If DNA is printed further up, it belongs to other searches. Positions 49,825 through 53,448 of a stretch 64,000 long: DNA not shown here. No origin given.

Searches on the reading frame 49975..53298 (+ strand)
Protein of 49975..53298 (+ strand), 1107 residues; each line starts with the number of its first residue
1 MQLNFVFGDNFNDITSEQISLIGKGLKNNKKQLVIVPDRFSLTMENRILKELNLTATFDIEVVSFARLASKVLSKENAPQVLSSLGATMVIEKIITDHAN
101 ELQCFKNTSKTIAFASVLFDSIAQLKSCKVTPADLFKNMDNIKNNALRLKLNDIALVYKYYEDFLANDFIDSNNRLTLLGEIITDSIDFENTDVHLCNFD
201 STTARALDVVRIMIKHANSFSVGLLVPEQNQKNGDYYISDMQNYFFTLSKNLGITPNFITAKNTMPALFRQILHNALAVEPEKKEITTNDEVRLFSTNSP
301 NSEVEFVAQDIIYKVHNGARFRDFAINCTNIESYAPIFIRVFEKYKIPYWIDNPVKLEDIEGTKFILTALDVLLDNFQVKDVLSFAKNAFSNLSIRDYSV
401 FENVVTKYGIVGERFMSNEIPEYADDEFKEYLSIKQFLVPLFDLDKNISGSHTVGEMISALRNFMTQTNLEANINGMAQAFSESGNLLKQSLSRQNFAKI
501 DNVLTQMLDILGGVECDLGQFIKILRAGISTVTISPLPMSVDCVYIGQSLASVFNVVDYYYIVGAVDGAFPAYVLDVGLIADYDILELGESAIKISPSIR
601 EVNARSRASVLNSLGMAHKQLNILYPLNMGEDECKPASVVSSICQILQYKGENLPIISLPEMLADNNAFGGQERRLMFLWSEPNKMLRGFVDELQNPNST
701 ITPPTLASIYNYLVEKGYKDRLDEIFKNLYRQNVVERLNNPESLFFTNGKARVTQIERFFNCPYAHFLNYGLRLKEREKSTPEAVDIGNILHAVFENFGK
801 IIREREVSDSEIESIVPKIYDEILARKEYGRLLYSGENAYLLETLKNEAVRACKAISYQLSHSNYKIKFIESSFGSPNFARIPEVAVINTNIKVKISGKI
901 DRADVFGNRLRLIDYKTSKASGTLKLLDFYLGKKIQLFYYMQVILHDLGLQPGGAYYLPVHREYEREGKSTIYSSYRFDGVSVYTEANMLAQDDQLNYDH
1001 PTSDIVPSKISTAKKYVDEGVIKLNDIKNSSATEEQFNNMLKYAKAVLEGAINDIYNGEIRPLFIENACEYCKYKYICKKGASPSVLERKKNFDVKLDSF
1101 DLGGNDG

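Call 35: search_protein_families(library=pfam, proteins=[window:49975-53298:+], max_evalue=0.001)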
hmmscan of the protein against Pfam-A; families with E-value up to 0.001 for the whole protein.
window:49975-53298:+ (1107 aa): 2 families
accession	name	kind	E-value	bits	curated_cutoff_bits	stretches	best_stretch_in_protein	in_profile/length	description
PF21445.3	ADDB_N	-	4.7e-41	141.3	26.6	1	6-234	2-241/290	ADDB, N-terminal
PF12705.13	PDDEXK_1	-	1.5e-30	107.4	22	1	753-1079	4-247/247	PD-(D/E)XK nuclease superfamily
